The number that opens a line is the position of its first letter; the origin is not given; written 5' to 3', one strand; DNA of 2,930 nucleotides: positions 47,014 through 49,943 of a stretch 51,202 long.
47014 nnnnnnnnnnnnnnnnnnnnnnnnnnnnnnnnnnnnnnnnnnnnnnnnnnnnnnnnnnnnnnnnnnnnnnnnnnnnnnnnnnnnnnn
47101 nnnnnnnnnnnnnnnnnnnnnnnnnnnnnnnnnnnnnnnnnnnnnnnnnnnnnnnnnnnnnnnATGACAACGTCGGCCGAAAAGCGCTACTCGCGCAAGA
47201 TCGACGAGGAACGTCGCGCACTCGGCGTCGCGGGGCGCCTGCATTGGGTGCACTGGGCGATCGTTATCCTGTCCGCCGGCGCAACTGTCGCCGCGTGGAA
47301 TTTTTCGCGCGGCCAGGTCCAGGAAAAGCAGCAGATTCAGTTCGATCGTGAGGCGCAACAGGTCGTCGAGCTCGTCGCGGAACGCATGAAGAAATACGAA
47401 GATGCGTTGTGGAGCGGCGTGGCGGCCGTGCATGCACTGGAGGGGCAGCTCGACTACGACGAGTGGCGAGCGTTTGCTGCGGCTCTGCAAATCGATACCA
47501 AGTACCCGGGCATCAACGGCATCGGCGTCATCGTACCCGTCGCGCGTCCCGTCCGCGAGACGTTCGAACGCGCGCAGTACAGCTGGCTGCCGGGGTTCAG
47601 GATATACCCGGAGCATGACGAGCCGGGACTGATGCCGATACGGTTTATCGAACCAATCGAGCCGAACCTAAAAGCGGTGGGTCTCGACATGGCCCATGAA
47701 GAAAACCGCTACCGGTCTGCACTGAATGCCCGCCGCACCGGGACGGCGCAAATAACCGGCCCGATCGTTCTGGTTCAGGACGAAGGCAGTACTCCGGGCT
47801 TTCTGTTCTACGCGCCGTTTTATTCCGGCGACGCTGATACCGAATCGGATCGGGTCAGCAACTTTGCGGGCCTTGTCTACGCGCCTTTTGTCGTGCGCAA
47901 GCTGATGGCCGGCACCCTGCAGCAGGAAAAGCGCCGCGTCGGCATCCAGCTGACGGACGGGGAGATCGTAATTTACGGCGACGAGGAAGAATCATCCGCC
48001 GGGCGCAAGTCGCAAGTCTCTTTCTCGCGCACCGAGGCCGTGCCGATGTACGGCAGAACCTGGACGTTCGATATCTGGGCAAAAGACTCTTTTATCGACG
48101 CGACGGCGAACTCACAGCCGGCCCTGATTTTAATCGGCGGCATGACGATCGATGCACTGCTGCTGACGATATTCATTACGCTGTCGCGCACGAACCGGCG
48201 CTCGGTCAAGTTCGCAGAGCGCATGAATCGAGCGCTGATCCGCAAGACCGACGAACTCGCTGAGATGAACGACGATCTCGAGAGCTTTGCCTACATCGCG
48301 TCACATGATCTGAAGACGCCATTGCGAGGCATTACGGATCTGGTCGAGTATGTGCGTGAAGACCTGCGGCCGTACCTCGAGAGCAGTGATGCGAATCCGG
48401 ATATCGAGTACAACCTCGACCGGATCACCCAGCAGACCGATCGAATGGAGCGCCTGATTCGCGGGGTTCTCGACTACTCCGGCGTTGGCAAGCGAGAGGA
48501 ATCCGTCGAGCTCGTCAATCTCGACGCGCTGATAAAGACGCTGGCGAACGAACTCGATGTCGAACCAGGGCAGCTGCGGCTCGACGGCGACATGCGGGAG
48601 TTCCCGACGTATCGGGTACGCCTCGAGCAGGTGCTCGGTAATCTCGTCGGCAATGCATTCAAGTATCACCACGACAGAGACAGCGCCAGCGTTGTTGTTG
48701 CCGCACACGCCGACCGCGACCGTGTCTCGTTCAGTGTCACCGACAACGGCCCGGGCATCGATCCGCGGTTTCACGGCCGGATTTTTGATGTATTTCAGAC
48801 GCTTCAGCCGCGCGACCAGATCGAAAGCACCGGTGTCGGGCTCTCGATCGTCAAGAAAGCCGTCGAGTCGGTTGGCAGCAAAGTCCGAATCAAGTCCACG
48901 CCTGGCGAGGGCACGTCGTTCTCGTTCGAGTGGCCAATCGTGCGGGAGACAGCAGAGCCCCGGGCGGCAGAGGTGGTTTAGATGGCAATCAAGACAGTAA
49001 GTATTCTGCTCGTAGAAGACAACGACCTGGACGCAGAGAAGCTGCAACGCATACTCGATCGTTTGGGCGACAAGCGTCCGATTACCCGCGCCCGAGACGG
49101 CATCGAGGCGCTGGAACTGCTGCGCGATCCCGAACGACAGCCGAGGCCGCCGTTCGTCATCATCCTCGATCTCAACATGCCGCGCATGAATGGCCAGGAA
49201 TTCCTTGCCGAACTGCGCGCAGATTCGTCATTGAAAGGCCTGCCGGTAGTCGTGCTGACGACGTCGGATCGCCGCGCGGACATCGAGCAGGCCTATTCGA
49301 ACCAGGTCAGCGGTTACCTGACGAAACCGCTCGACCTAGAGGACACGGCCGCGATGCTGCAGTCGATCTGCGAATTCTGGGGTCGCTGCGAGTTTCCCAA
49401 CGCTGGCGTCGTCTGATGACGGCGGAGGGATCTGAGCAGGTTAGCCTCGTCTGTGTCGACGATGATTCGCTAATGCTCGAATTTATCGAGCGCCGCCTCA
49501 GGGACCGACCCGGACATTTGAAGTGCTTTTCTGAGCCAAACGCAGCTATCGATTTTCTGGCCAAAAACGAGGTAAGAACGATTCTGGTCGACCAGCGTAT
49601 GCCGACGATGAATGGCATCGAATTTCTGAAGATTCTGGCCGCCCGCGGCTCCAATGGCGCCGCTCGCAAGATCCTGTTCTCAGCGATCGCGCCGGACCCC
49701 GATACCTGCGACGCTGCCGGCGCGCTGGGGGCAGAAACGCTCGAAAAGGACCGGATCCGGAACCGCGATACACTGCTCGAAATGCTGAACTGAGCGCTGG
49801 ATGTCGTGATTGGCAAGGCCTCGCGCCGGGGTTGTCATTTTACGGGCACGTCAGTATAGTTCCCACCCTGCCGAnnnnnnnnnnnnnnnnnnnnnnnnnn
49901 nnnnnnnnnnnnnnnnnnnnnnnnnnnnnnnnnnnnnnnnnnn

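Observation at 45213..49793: Six-gene translationally coupled phosphorelay operon: two kinases, four receivers, one DHp-only protein, no output domain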

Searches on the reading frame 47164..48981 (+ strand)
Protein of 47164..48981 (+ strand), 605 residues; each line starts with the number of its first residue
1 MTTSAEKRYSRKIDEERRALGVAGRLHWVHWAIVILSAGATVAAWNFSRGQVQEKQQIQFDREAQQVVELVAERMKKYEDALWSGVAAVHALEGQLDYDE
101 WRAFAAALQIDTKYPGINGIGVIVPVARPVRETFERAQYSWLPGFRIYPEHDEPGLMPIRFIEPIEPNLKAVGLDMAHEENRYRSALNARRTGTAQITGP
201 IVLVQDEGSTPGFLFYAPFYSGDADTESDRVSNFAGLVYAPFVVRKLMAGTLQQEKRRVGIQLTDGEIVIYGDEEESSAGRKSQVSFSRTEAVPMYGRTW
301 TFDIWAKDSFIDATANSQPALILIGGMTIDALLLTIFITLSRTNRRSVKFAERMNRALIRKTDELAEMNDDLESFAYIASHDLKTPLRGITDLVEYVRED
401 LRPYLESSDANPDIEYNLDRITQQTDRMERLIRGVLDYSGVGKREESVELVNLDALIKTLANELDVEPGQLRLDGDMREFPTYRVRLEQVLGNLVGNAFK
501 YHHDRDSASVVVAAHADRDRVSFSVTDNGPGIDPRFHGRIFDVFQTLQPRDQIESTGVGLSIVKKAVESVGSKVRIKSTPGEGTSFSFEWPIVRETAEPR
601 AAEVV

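Call 3: search_protein_families(library=pfam, proteins=[window:47164-48981:+], max_evalue=0.1)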
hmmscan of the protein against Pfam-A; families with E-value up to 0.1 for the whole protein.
window:47164-48981:+ (605 aa): 4 families
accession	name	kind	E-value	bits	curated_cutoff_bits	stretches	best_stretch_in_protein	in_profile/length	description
PF03924.19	CHASE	-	1.3e-45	155.9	25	1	95-266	2-179/189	CHASE domain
PF02518.31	HATPase_c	-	2.4e-25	89.6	26.4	1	484-592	3-109/111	Histidine kinase-, DNA gyrase B-, and HSP90-like ATPase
PF00512.31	HisKA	-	6.8e-09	36.1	26.9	1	373-439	3-61/66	His Kinase A (phospho-acceptor) domain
PF13581.12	HATPase_c_2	-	1e-05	26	27.4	1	487-575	32-113/127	Histidine kinase-like ATPase domain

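Call 9: search_protein_families(library=ncbifam, proteins=[window:47164-48981:+], max_evalue=0.1)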
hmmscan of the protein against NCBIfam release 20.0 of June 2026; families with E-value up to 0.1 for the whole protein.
window:47164-48981:+ (605 aa): 85 families (the best 25 are shown)
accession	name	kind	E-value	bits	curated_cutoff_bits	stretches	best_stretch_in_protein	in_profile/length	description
NF047465.1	hybrid_HK_LvrA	exception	1.6e-32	112.5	1200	1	357-591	584-817/819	hybrid histidine kinase/response regulator LvrA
TIGR02966.1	phoR_proteo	equivalog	1.8e-29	102.8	334.2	1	358-589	100-332/333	phosphate regulon sensor histidine kinase PhoR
NF046044.1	PnpS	equivalog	1.6e-27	96.5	400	1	375-590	173-389/390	two-component system histidine kinase PnpS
NF008312.0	PRK11100.1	equivalog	4.5e-24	85.1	356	1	345-590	223-472/477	two-component system sensor histidine kinase CreC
TIGR02956.1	TMAO_torS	equivalog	5.4e-24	84.4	676.5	1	375-599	467-689/967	TMAO reductase system sensor histidine kinase/response regulator TorS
NF006800.0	PRK09303.1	equivalog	1e-23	84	342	1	358-596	137-381/383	histidine kinase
NF033092.0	HK_WalK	equivalog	2.4e-22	79.3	725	1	367-591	367-593/594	cell wall metabolism sensor histidine kinase WalK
NF041832.1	near_NosP_CTERM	subfamily_domain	1.5e-20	73.6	400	1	406-600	34-233/370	NahK/ErcS family hybrid sensor histidine kinase/response regulator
NF047874.1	MASE3_PAS_HK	subfamily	1.7e-20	73.4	560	1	487-598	520-630/655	MASE3 domain-containing sensor histidine kinase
NF045911.1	TCSHisKinNblS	equivalog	5.8e-20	71.2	1000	1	366-591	382-619/621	two-component system sensor histidine kinase NblS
NF008468.0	PRK11360.1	equivalog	6.1e-20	71.1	646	1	379-596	404-612/616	two-component system sensor histidine kinase AtoS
NF007004.0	PRK09467.1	equivalog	2.5e-19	69.4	415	1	361-592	221-436/440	two-component system sensor histidine kinase EnvZ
NF011874.0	PRK15347.1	equivalog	2.6e-19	68.8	852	1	380-599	406-620/921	two component system sensor kinase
NF007898.0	PRK10604.1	equivalog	2.9e-19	69.6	478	1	353-598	193-429/433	two-component system sensor histidine kinase RstB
NF041880.1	EPS_EpsF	equivalog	5.2e-19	68.1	900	1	367-587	269-486/492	response regulator EpsF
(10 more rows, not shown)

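Call 22: find_homologous_proteins(query=window:47164-48981:+, max_evalue=1e-30)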
Query window:47164-48981:+ (605 aa): 1461 proteins with E <= 1e-30 among 8000 candidates; the best 120 are listed.
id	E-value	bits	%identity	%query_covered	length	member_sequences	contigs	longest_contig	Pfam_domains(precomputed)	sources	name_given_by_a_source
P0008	0.0e+0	1243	91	100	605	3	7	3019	PF02518.32,PF00512.32,PF03924.20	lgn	-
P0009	0.0e+0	1233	89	100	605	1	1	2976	PF02518.32,PF00512.32,PF03924.20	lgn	-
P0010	0.0e+0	1214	89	100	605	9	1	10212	PF02518.32,PF00512.32,PF03924.20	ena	-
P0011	0.0e+0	1133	83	100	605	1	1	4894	PF02518.32,PF00512.32,PF03924.20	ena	-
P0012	0.0e+0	1089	81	98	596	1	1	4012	PF02518.32,PF00512.32,PF03924.20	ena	-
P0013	0.0e+0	1083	80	100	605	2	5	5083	PF02518.32,PF00512.32,PF03924.20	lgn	-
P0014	1.8e-219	748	57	96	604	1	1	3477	PF02518.32,PF00512.32,PF03924.20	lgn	-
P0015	3.5e-212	724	56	96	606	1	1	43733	PF02518.32,PF00512.32,PF03924.20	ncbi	-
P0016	1.6e-210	719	55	99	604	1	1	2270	PF02518.32,PF00512.32,PF03924.20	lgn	-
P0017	1.7e-210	719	56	96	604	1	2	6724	PF02518.32,PF00512.32,PF03924.20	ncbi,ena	-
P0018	9.7e-209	713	55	96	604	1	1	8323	PF02518.32,PF00512.32,PF03924.20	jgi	-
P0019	1.2e-208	713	56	97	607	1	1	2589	PF02518.32,PF00512.32,PF03924.20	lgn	-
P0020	1.4e-208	712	56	96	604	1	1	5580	PF02518.32,PF00512.32,PF03924.20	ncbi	-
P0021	2.5e-208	712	54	96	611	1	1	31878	PF02518.32,PF00512.32,PF03924.20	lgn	-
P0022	5.3e-208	711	55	98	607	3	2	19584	PF02518.32,PF00512.32,PF03924.20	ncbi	ncbi:MAG: CHASE domain-containing protein [Woeseia sp.]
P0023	1.8e-207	709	56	96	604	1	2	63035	PF02518.32,PF00512.32,PF03924.20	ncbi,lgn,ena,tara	tara:strand:+ start:3903 stop:5717 length:1815 start_codon:yes stop_codon:yes gene_type:complete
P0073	1.6e-175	603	46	97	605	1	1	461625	PF02518.32,PF00512.32,PF03924.20,PF14501.13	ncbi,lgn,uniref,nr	ncbi:histidine kinase/DNA gyrase B/HSP90-like ATPase [Pacificibacter maritimus]|uniref:histidine kin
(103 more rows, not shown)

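Call 24: find_encoding_contigs(protein=P0023, flank=8000, max_places=2)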
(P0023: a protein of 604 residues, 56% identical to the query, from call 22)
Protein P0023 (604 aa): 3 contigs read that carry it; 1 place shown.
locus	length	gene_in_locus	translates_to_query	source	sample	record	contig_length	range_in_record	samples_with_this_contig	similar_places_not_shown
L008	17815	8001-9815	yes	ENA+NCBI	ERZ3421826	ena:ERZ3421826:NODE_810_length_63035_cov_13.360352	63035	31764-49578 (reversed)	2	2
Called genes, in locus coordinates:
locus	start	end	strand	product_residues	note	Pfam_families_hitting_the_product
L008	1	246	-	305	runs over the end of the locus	-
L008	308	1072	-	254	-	-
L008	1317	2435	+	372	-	PF25487:ETR1_N, PF00512:HisKA, PF02518:HATPase_c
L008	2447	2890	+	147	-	PF00072:Response_reg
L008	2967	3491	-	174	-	-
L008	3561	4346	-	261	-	-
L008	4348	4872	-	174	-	PF04542:Sigma70_r2, PF22029:PhyR_sigma2, PF07638:Sigma70_ECF (faint), PF08281:Sigma70_r4_2, PF04545:Sigma70_r4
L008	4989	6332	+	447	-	PF00082:Peptidase_S8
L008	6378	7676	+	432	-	PF00072:Response_reg, PF00512:HisKA, PF02518:HATPase_c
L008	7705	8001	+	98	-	-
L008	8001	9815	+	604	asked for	PF03924:CHASE, PF00512:HisKA, PF02518:HATPase_c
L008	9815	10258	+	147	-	PF00072:Response_reg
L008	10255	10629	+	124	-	PF00072:Response_reg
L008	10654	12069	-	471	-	PF13506:Glyco_transf_21 (faint), PF00535:Glycos_transf_2, PF10111:Glyco_tranf_2_2 (faint), PF13641:Glyco_tranf_2_3, PF03142:Chitin_synth_2 (weak), PF13632:Glyco_trans_2_3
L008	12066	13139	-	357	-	PF02985:HEAT (faint), PF13646:HEAT_2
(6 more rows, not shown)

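Call 25: find_encoding_contigs(protein=P0073, flank=8000, max_places=2)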
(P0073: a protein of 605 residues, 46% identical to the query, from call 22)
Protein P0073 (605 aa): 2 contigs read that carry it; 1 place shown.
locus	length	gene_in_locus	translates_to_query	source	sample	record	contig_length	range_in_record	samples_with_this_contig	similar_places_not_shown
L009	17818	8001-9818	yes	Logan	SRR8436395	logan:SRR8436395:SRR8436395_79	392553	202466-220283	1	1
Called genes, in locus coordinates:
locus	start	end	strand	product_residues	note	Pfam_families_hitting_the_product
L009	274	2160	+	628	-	PF14393:DUF4422, PF01501:Glyco_transf_8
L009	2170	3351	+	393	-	PF01593:Amino_oxidase (weak), PF13450:NAD_binding_8, PF03275:GLF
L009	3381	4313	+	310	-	PF01073:3Beta_HSD (weak), PF01370:Epimerase, PF04321:RmlD_sub_bind, PF05368:NmrA (weak), PF16363:GDP_Man_Dehyd, PF13460:NAD_binding_10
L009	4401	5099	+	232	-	PF03567:Sulfotransfer_2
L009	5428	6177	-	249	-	-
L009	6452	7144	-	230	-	PF02518:HATPase_c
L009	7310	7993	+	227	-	PF00072:Response_reg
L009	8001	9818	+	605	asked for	PF03924:CHASE, PF00512:HisKA (weak), PF02518:HATPase_c, PF14501:HATPase_c_5 (weak)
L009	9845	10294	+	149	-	PF00072:Response_reg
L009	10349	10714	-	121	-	PF07681:DoxX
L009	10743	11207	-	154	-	PF01641:SelR, PF24046:At4g08330 (faint)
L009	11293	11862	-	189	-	PF02469:Fasciclin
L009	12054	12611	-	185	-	PF02469:Fasciclin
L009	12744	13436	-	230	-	PF10099:RskA_C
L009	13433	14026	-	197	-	PF04542:Sigma70_r2, PF08281:Sigma70_r4_2, PF04545:Sigma70_r4 (faint)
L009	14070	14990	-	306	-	PF03690:MYG1_exonuc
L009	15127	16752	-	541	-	PF02878:PGM_PMM_I, PF02879:PGM_PMM_II, PF02880:PGM_PMM_III, PF24947:PGM1_C_vert_fung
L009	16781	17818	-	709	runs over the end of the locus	PF02922:CBM_48, PF00128:Alpha-amylase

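Call 49: find_related_loci(query=A5, collection=genome_contigs, flank=7000)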
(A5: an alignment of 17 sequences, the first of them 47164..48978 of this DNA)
Query A5 (605 aa) in genome_contigs; peptide patterns used: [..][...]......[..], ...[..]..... (x = any residue, [..] = any of these).
600 stretches matched a pattern (row limit reached: there are more); 548 encode a relative of the query (tblastn E <= 1e-3); the best 80 are kept; 80 distinct loci.
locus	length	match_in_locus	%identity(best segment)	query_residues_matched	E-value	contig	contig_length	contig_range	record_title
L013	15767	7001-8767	46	4-591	5e-176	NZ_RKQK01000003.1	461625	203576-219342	Pacificibacter maritimus strain DSM 104731 Ga0244735_13, whole genome shotgun sequence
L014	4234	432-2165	48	15-591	0e+0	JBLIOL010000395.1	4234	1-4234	MAG: Planctomycetota bacterium isolate 3300053785_16 Ga0535658_0071214, whole genome shotgun sequence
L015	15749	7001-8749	56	13-591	0e+0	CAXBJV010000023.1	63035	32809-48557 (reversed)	MAG TPA_asm: uncultured Woeseiaceae bacterium isolate ERR2762122_metabat2_19 genome assembly, contig: ERZ3421826.810, wh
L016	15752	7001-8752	45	12-591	5e-159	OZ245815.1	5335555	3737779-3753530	MAG: Alphaproteobacteria bacterium isolate 7f0d7cf2-30dd-46ca-8880-9cb867015a81 genome assembly, chromosome: 1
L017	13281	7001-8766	58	1-591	0e+0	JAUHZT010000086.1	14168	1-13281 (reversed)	MAG: Gammaproteobacteria bacterium isolate 4_bin.7 NODE_3338_length_14168_cov_0.934406, whole genome shotgun sequence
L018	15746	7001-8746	46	9-592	4e-151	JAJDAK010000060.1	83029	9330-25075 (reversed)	MAG: Deltaproteobacteria bacterium isolate OFTM388 OFTM388_59, whole genome shotgun sequence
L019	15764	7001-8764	42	15-591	1e-150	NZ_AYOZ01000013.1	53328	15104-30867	Marinomonas profundimaris strain D104 contig20, whole genome shotgun sequence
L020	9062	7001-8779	42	13-591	2e-150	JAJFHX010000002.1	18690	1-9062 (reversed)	MAG: Hyphomicrobiales bacterium isolate OFTM288 OFTM288_1, whole genome shotgun sequence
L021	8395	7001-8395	51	1-465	1e-145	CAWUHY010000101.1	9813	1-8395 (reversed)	MAG: uncultured Gammaproteobacteria bacterium isolate SRR17458603_binner123_17_1705322960 genome assembly, contig: ERZ21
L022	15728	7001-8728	43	17-599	6e-142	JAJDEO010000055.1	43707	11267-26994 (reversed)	MAG: Planctomycetota bacterium isolate OFTM221 OFTM221_54, whole genome shotgun sequence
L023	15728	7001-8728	42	17-591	1e-140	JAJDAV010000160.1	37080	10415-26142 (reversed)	MAG: Nitrospinaceae bacterium isolate OFTM135 OFTM135_159, whole genome shotgun sequence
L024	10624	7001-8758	41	11-592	1e-135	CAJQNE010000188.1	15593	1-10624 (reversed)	MAG: uncultured Gammaproteobacteria bacterium isolate 10_20180412_Bin_Bin_167_1 genome assembly, contig: c_000011592999,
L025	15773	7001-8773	42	6-591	2e-130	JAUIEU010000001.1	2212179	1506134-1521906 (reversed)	MAG: bacterium isolate 8_bin.45 NODE_1_length_2212179_cov_10.410928, whole genome shotgun sequence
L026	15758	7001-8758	41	24-598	2e-140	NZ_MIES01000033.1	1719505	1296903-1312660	Saccharospirillum sp. MSK14-1 scaffold3_cov459_read234, whole genome shotgun sequence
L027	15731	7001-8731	40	26-591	5e-131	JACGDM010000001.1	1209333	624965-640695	Vibrio cholerae strain BI-5D contig00001, whole genome shotgun sequence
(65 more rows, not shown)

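Call 61: search_protein_families(library=pfam, proteins=[L027:8808-10505:+, L019:8866-10566:+, L009:7310-7993:+], max_evalue=0.01)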
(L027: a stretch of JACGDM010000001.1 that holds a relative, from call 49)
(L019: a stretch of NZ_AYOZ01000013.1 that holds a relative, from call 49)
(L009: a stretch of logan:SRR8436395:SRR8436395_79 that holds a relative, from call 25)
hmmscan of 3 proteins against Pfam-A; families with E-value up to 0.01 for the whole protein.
L027:8808-10505:+ (565 aa): 3 families
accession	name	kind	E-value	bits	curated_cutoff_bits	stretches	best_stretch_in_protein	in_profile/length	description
PF00563.25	EAL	-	1.7e-67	227.7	31.3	1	318-553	2-236/236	EAL domain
PF00990.26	GGDEF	-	4.2e-50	170.1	23.8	1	143-298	3-161/161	Diguanylate cyclase, GGDEF domain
PF00072.30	Response_reg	-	1.9e-19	70.3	30.2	1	3-117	1-110/111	Response regulator receiver domain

L019:8866-10566:+ (566 aa): 3 families
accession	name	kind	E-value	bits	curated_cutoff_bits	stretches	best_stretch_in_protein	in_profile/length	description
PF00563.25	EAL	-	8e-75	251.7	31.3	1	318-554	2-236/236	EAL domain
PF00990.26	GGDEF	-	1.1e-43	149.2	23.8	1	142-296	2-159/161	Diguanylate cyclase, GGDEF domain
PF00072.30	Response_reg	-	2.1e-17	63.7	30.2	1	4-114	2-107/111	Response regulator receiver domain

L009:7310-7993:+ (227 aa): 2 families
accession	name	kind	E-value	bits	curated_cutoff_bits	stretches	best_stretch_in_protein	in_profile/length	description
PF00072.30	Response_reg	-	8.6e-15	55.3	30.2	1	27-130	1-100/111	Response regulator receiver domain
PF20274.4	cREC_REC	-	0.0032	18.5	27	1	30-102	5-67/88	Cyclic-phosphate processing Receiver domain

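Call 82: search_solved_structures(query=window:47164-48978:+, max_evalue=0.00001)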
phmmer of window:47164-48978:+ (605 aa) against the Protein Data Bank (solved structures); distinct sequences matched with E-value up to 0.00001: 41.
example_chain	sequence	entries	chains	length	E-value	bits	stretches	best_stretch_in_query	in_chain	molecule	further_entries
8f71_A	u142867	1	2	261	1.1e-27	100.2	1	357-593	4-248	Histidine kinase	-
9ys3_A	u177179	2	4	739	3.4e-17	65.6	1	356-588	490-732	Bacteriophytochrome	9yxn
8uph_A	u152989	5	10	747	3.4e-17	65.5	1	356-588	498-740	Bacteriophytochrome (Light-regulated signal transduction histidine kinase)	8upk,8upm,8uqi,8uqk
6k62_A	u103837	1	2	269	7.1e-17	64.5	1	56-302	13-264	Histidine kinase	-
4u7n_A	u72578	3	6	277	1.9e-15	59.7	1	363-591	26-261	Histidine protein kinase sensor protein | Histidine kinase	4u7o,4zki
5c93_A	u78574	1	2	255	2.4e-15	59.5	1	365-591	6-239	Histidine kinase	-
6qrj_A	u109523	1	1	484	2.7e-15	59.3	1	379-602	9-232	Hybrid kinase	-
4gcz_A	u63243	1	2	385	1e-13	54.1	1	375-598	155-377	Blue-light photoreceptor, Sensor protein fixL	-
7z8n_A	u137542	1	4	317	1.5e-13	53.6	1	355-587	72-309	Histidine kinase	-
4jas_A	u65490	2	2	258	2e-13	53.1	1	374-590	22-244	Histidine kinase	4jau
8a3u_A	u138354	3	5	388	2.3e-13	52.9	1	374-594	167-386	Putative Sensory box protein,Sensor protein FixL | Putative Sensory box protein,Putative Sensory box protein,Sensor protein FixL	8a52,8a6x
8a7f_A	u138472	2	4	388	2.3e-13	52.9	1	374-594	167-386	Putative Sensory box protein,Sensor protein FixL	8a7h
2c2a_A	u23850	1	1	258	3.7e-13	52.2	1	374-590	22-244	SENSOR HISTIDINE KINASE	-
5uht_A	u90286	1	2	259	3.8e-13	52.2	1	374-590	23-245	Sensor histidine kinase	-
3dge_A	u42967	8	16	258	3.8e-13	52.2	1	374-590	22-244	Sensor protein | Histidine kinase | Sensor histidine kinase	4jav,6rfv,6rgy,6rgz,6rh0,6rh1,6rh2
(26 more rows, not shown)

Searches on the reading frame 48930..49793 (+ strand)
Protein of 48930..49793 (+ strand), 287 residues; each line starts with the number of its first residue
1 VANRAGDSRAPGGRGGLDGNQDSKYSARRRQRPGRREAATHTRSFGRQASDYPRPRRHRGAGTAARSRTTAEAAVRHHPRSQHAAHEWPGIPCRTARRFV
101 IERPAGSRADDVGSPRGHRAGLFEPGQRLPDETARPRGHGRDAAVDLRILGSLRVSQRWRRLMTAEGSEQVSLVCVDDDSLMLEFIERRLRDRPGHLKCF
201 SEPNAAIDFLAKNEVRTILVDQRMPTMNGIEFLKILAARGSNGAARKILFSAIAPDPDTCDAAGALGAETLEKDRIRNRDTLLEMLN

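Call 3: search_protein_families(library=pfam, proteins=[window:48930-49793:+], max_evalue=0.1)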
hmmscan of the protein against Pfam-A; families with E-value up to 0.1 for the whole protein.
window:48930-49793:+ (287 aa): 1 family
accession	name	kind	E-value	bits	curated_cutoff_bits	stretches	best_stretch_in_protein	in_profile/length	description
PF00072.30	Response_reg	-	2e-10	41.3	30.2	1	174-274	2-100/111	Response regulator receiver domain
